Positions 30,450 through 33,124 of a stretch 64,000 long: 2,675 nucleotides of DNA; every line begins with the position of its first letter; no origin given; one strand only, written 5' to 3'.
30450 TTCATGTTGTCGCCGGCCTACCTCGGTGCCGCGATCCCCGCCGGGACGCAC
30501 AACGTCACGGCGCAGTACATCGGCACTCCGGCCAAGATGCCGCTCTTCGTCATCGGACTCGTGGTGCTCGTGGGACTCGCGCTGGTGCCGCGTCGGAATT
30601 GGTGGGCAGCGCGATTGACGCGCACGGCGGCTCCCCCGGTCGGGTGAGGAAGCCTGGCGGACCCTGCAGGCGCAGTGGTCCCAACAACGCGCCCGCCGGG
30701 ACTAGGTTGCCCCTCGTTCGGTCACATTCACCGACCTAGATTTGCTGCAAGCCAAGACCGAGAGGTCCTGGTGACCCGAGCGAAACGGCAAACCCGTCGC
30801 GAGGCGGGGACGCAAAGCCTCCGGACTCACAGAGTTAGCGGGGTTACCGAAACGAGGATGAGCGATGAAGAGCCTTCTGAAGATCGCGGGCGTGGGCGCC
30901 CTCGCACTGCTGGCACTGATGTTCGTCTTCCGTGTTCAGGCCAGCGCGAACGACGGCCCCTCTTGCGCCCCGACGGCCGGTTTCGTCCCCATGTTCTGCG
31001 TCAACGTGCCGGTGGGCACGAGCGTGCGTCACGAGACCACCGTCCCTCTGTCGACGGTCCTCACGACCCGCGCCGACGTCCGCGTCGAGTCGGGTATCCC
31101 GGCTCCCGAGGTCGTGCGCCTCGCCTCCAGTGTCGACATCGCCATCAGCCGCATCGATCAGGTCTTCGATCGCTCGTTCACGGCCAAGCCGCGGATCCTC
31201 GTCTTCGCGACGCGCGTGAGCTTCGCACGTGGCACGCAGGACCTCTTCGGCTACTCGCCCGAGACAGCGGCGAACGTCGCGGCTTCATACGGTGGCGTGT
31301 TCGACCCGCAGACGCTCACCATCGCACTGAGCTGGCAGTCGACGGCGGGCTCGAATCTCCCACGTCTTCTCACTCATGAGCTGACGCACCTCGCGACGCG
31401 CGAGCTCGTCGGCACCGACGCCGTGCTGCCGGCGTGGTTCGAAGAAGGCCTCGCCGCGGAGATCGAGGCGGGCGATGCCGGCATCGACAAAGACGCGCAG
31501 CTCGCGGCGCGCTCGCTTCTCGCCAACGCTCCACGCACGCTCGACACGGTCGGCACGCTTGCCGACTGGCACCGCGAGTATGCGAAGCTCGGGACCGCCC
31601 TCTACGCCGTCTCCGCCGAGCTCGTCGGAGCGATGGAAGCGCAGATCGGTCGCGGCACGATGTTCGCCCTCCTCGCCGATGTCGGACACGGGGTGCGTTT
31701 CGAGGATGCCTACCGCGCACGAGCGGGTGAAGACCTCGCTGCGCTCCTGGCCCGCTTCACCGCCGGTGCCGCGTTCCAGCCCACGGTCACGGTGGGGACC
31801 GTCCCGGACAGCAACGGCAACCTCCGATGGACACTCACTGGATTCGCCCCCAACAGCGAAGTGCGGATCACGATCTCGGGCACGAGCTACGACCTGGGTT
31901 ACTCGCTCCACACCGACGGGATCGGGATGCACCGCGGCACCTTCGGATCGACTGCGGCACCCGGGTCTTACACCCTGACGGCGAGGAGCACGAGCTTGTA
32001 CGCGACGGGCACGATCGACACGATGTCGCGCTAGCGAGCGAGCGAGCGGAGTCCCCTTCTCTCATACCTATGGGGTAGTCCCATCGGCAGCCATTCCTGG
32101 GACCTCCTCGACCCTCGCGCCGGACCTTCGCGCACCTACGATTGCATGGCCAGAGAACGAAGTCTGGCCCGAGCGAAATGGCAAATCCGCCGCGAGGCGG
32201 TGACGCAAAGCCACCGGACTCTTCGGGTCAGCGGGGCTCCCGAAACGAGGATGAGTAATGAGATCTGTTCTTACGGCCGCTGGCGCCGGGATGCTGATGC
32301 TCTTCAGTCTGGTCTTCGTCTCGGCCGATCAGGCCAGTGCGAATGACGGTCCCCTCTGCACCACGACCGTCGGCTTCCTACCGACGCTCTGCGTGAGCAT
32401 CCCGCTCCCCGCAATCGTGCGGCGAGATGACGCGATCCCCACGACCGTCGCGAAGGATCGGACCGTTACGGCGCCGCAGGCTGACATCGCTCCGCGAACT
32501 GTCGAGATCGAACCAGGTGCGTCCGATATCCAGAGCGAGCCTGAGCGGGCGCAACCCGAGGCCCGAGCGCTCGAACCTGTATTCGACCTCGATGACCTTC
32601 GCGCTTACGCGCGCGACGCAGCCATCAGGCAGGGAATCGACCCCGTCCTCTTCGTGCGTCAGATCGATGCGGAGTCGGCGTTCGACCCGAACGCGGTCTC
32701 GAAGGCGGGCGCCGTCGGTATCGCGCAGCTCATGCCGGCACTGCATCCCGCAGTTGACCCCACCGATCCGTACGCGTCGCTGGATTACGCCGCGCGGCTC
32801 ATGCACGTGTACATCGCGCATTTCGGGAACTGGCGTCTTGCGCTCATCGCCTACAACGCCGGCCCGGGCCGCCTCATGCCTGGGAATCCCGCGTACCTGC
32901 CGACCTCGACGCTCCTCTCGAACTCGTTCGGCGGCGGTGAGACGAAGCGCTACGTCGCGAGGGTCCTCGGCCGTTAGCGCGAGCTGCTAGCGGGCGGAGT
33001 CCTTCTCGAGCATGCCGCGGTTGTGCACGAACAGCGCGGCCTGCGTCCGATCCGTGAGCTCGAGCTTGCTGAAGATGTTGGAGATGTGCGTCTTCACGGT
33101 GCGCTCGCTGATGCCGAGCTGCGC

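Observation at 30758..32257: Duplicated ~105-nt conserved leader in front of two secreted cell-wall-active enzymes: candidate c-di-AMP (ydaO-type) riboswitch pair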

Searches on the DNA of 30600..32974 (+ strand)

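Call 4: search_rna_families(source=window, start=30600, end=32400, threshold=evalue, max_evalue=10)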
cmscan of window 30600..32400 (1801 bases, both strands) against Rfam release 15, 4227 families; matches with E-value up to 10: 3.
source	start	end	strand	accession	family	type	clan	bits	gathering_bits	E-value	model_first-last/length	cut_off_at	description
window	32170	32244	+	RF01051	c-di-GMP-I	Cis-reg; riboswitch;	CL00126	60.9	35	5.4e-11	1-87/87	no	c-di-GMP-I riboswitch aptamer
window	30778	30852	+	RF03167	c-di-GMP-I-GGC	Cis-reg; riboswitch;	CL00126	59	59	6.5e-13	1-80/80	no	c-di-GMP-I-GGC riboswitch aptamer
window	31364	31442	-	RF03536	Flavi_TBFV_xrRNA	Cis-reg;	-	18.5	46.5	0.78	1-89/89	no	Tick-borne Flavivirus exoribonuclease-resistant RNA element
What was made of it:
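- Closest known: ydaO-yuaA c-di-AMP riboswitch. Different: No sequence or structure match (call 4); different ligand, size and fold.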

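Call 6: search_rna_families(source=window, start=30740, end=30880, threshold=evalue, max_evalue=10, show_alignments=5)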
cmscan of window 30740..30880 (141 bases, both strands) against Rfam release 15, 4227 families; matches with E-value up to 10: 3.
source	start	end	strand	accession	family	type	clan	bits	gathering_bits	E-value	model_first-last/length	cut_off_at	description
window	30778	30852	+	RF03167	c-di-GMP-I-GGC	Cis-reg; riboswitch;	CL00126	59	59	5.1e-14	1-80/80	no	c-di-GMP-I-GGC riboswitch aptamer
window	30846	30880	+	RF01126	sR41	Gene; snRNA; snoRNA; CD-box;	-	9.1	54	4.2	1-44/53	3'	Small nucleolar RNA sR41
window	30861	30880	+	RF01131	sR47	Gene; snRNA; snoRNA; CD-box;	CL00132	8.1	40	9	1-20/55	3'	Small nucleolar RNA sR47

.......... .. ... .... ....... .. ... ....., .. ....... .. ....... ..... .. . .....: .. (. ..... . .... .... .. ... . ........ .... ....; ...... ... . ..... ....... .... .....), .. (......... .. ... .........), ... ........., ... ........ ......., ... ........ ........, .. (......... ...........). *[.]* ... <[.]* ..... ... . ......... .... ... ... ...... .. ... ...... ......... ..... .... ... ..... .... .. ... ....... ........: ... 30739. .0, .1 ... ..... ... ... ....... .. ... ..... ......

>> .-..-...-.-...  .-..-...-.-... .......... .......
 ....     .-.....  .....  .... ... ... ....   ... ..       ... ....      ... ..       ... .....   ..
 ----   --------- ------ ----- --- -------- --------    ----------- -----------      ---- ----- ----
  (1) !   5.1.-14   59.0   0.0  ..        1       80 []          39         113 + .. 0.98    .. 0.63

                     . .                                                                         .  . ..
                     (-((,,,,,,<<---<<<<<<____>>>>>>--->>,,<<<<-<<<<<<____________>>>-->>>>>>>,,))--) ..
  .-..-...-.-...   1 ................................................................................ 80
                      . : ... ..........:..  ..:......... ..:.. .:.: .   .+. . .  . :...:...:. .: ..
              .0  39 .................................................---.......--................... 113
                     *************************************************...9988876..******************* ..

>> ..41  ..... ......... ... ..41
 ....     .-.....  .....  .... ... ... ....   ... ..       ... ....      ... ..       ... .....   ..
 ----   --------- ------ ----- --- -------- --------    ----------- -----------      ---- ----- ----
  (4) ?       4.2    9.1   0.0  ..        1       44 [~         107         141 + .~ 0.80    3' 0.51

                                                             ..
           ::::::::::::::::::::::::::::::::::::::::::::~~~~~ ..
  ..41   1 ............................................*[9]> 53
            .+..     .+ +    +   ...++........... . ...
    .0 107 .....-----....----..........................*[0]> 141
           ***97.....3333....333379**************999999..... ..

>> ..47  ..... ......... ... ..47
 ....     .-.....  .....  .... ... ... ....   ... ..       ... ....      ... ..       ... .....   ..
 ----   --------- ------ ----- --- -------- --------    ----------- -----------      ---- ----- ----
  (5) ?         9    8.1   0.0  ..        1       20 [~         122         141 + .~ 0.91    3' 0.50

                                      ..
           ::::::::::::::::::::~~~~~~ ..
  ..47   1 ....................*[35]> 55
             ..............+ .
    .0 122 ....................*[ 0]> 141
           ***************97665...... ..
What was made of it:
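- On c-di-GMP-I-GGC variant (RF03167): The match line is blank at that column (call 6). Copy 1 scores 59.0 bits, exactly the threshold (calls 4, 6).
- Closest known: c-di-GMP-I-GGC variant. Same: The P1 topology (CG pair, A-rich internal loop, further pair) is the same (call 6).
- Under looser filters copy 1 is assigned to RF03167 with 59.0 bits, exactly its gathering score (calls 4, 6).
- Tried and rejected: Searched explicitly with permissive filters and found no hit (calls 4, 6). Copy 1 reaches its threshold, but the diagnostic G47 is absent (call 6), so I rejected membership.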

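Call 19: search_rna_families(source=L001, threshold=gathering, show_alignments=2)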
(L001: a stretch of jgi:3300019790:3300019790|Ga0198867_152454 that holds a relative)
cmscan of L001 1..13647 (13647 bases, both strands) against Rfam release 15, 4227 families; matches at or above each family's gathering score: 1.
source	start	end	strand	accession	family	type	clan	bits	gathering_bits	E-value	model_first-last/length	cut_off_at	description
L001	5913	5987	+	RF01051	c-di-GMP-I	Cis-reg; riboswitch;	CL00126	65.3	35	3.4e-11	1-87/87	no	c-di-GMP-I riboswitch aptamer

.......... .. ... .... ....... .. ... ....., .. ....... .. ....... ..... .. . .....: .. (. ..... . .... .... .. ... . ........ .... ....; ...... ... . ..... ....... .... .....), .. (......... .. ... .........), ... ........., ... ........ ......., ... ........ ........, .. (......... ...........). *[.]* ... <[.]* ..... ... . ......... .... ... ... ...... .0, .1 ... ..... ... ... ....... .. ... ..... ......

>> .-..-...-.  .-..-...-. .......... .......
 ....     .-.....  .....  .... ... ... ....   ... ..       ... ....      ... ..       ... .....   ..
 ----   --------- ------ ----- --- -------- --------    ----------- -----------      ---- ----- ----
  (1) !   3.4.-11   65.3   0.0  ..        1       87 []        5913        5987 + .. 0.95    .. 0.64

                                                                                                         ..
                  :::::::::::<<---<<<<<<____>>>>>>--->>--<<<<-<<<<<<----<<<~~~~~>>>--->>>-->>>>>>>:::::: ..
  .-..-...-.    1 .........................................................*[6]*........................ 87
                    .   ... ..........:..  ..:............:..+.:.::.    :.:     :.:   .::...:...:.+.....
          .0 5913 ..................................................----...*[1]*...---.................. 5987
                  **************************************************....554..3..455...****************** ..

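Call 24: build_rna_model(alignment_id=A4, structure=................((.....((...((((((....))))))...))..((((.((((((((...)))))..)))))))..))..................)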
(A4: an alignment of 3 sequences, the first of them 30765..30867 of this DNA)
Model R1 built from alignment A4 (3 sequences, 103 columns); structure: as given.
model positions 103; base pairs 22; branch points 1; effective number of sequences 0.96; information 0.591 bits per position. Calibrated on 0.2 Mb of random sequence (short: E-values are rough).
structure used (alignment columns):
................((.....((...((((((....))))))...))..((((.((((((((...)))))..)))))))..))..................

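Call 25: search_with_rna_model(model_id=R1, sources=[window, L001, L002, L003, L004, L005, L006, L007, L008, L009, L010, L011, L012, L013, L014, L015, L016, L017, L018, L019, L020, L021, L022, L023, L024, L025, L026, L027, L028, L029, L030, L031, L032, L033, L034, L035, L036, L037, L038, L039, L040, L041, L042, L043, L044, L045, L046, L047, L048, L049, L050, L051, L052, L053, L054, L055, L056, L057, L058, L059, L060, L061, L062, L063, L064, L065, L066, L067, L068, L069, L070, L071, L072, L073, L074, L075, L076, L077, L078, L079, L080, L081, L082, L083, L084, L085, L086, L087, L088, L089], max_evalue=0.01, make_alignment=true)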
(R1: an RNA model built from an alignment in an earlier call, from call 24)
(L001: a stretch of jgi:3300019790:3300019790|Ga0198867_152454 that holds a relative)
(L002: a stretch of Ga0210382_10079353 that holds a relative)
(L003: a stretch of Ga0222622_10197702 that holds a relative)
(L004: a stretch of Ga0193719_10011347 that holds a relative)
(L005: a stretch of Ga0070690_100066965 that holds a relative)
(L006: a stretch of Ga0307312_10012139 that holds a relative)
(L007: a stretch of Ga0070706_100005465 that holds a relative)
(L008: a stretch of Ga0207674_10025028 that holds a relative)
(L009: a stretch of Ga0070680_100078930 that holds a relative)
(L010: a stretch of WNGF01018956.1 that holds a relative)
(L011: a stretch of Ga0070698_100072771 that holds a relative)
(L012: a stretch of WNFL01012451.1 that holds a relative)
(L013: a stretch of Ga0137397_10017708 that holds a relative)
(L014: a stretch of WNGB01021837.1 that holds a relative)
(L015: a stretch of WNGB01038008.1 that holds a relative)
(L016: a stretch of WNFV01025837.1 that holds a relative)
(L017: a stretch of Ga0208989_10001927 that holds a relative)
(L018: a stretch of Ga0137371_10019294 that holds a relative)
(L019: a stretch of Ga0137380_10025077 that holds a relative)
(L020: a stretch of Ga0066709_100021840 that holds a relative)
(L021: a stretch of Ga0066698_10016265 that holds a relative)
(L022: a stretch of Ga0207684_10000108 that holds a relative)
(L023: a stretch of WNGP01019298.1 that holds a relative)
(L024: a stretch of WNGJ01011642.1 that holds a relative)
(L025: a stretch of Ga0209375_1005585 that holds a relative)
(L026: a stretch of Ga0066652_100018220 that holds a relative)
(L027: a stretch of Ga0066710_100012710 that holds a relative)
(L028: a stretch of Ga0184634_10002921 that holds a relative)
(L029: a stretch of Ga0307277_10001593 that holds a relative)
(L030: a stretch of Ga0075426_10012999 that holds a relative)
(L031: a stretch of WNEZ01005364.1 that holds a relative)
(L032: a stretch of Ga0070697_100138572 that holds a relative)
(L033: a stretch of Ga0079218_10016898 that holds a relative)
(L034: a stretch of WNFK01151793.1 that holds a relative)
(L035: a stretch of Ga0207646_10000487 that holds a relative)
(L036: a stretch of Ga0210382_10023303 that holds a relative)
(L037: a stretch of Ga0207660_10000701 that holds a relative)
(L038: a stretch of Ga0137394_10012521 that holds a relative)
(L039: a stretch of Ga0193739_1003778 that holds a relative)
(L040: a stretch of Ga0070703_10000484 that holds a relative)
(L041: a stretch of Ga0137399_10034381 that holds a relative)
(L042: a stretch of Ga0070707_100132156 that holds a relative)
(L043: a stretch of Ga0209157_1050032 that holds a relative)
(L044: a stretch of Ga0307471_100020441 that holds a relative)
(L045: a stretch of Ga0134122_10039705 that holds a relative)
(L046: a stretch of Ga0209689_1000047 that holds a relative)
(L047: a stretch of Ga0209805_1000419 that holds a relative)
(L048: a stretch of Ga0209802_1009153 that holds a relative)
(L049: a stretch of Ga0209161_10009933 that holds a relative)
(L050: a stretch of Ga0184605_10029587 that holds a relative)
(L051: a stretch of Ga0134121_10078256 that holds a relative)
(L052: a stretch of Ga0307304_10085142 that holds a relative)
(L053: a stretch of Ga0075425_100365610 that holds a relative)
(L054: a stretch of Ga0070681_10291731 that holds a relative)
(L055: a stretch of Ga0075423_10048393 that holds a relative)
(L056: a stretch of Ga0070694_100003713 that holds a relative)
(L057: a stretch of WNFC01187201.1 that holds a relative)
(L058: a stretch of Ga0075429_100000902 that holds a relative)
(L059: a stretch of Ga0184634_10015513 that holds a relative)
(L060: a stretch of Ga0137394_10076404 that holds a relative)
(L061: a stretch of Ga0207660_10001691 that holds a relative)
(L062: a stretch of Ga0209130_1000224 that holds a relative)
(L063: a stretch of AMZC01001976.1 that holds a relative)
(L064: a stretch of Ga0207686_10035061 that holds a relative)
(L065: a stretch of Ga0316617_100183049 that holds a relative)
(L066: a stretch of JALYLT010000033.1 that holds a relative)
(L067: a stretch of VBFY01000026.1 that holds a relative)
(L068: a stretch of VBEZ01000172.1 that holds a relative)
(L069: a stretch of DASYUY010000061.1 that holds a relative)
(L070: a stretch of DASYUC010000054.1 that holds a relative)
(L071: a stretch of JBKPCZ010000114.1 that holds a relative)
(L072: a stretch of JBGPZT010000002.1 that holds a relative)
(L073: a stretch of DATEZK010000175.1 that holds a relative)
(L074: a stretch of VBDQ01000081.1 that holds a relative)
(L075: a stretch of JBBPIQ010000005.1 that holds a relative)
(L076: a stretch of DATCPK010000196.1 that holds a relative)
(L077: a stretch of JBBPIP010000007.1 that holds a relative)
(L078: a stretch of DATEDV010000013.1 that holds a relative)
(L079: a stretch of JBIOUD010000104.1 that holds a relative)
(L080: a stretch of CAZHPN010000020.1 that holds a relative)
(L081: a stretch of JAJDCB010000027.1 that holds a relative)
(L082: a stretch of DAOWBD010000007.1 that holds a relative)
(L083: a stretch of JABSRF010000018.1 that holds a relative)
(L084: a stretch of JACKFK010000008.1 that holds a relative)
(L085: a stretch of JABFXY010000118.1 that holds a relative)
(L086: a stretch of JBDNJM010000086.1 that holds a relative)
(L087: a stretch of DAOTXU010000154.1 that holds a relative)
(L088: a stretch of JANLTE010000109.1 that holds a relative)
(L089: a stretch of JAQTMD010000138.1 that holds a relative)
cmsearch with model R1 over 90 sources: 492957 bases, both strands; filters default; matches with E-value up to 0.01: 59.
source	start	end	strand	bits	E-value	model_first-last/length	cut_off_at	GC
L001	5901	6003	+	125.8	5e-37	1-103/103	no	0.63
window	30765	30867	+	124.7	1.2e-36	1-103/103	no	0.63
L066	2901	3003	+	123.3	3.2e-36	1-103/103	no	0.66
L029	4291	4393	+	123.1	3.8e-36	1-103/103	no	0.61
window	32158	32260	+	122.5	5.8e-36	1-103/103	no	0.63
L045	2901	3003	+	122.1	7.7e-36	1-103/103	no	0.62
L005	572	674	+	120.8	2e-35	1-103/103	no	0.62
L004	832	934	+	120.7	2.2e-35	1-103/103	no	0.64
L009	239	341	+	120.7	2.2e-35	1-103/103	no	0.64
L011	1200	1302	+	120.7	2.2e-35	1-103/103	no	0.64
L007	2901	3003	+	120.6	2.4e-35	1-103/103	no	0.64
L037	2901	3003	+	120.1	3.5e-35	1-103/103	no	0.61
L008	28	130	+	119.9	3.9e-35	1-103/103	no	0.63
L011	2591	2693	+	119.8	4.2e-35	1-103/103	no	0.63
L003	13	115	+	119.8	4.2e-35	1-103/103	no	0.65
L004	2222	2324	+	119.3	6.1e-35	1-103/103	no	0.58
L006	1261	1363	+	119.3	6.1e-35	1-103/103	no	0.58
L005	1965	2067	+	118.8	8.9e-35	1-103/103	no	0.62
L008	1420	1522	+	118.8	8.9e-35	1-103/103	no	0.62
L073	2045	2147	+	118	1.6e-34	1-103/103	no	0.65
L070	4284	4386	+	117.8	1.8e-34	1-103/103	no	0.6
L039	2901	3003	+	117.8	1.9e-34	1-103/103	no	0.64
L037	4285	4387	+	117.3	2.7e-34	1-103/103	no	0.6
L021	579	681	+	117.1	3.2e-34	1-103/103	no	0.64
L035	2901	3003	+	116.9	3.5e-34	1-103/103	no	0.65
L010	2901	3003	+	116.4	5e-34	1-103/103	no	0.65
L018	2802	2904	+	116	6.9e-34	1-103/103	no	0.64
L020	2901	3003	+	116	6.9e-34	1-103/103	no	0.64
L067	2901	3003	+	116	6.9e-34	1-103/103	no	0.64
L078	1587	1689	+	115.8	8e-34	1-103/103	no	0.66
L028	841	943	+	114.6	1.9e-33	1-103/103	no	0.63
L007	4286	4388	+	114.5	2.1e-33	1-103/103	no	0.6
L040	911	1013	+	114.5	2.1e-33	1-103/103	no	0.6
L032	1080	1182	+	113.6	4.1e-33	1-103/103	no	0.61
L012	808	910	+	113.2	5.6e-33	1-103/103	no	0.64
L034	2901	3003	+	113.2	5.6e-33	1-103/103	no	0.64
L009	1631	1733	+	112.1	1.2e-32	1-103/103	no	0.59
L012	2199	2300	+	111.4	2e-32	1-103/103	no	0.6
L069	327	429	+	111.2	2.4e-32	1-103/103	no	0.64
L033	1231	1334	+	110.6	3.8e-32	1-103/103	no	0.65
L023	2902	3004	+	110.6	3.8e-32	1-103/103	no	0.63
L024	2902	3004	+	110.6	3.8e-32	1-103/103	no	0.63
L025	2902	3004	+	110.6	3.8e-32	1-103/103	no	0.63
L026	2902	3004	+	110.6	3.8e-32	1-103/103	no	0.63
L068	2902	3004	+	110.6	3.8e-32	1-103/103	no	0.63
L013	2494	2596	+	110.3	4.6e-32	1-103/103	no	0.64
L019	1286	1389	+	108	2.5e-31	1-103/103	no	0.63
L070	2902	3003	+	107.1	4.6e-31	1-103/103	no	0.64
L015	2903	3005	+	105.9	1.1e-30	1-103/103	no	0.62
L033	3082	3185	+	105.3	1.8e-30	1-103/103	no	0.62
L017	2898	3003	+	104.6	3e-30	1-103/103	no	0.64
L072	2899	3003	+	101.8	2.4e-29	1-103/103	no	0.64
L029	2901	3004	+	101.3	3.5e-29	1-103/103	no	0.62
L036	1165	1268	+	97.6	5.2e-28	1-103/103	no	0.6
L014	2900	3003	+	93.6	9.4e-27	1-103/103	no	0.62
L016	1738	1841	+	93.6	9.4e-27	1-103/103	no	0.62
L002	1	79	+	92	3.2e-26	25-103/103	5'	0.62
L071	6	109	+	91.7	3.9e-26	1-103/103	no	0.64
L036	143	245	+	49.5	1.1e-12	1-103/103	no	0.59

Alignment A5: 59 matches aligned to the model, 114 columns, each read 5' to 3' on its own strand. Consensus structure (alignment columns), stored with it:
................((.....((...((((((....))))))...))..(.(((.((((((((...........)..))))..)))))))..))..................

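Call 43: search_rna_families(sources=[L036, L022, L046, L075, L077, L041], threshold=evalue, max_evalue=0.01, show_alignments=3)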
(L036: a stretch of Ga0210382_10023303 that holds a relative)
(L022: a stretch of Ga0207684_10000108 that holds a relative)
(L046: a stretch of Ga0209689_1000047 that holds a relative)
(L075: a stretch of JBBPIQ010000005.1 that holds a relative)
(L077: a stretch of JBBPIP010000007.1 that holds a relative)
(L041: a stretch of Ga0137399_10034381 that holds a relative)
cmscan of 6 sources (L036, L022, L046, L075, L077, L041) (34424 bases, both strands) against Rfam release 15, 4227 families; matches with E-value up to 0.01: 1.
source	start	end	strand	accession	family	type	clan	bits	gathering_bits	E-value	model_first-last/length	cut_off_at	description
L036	1178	1253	+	RF03167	c-di-GMP-I-GGC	Cis-reg; riboswitch;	CL00126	61.5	59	2.4e-12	1-80/80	no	c-di-GMP-I-GGC riboswitch aptamer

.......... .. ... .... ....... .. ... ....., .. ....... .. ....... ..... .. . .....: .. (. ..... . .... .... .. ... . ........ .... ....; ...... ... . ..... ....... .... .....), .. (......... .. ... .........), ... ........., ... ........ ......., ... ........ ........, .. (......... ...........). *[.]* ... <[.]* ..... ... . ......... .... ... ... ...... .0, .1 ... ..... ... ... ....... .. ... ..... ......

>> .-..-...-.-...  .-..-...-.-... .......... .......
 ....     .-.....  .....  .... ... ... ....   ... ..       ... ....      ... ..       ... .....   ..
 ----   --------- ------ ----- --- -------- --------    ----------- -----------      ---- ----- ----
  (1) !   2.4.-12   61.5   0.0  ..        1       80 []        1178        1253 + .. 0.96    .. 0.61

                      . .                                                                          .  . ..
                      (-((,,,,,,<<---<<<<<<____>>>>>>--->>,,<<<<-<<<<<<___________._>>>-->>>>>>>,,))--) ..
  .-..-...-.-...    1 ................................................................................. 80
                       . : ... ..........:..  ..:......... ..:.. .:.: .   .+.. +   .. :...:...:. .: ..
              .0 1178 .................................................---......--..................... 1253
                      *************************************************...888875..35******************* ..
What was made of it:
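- One relative carries a degenerate copy (L036:143-245, calls 25, 43).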
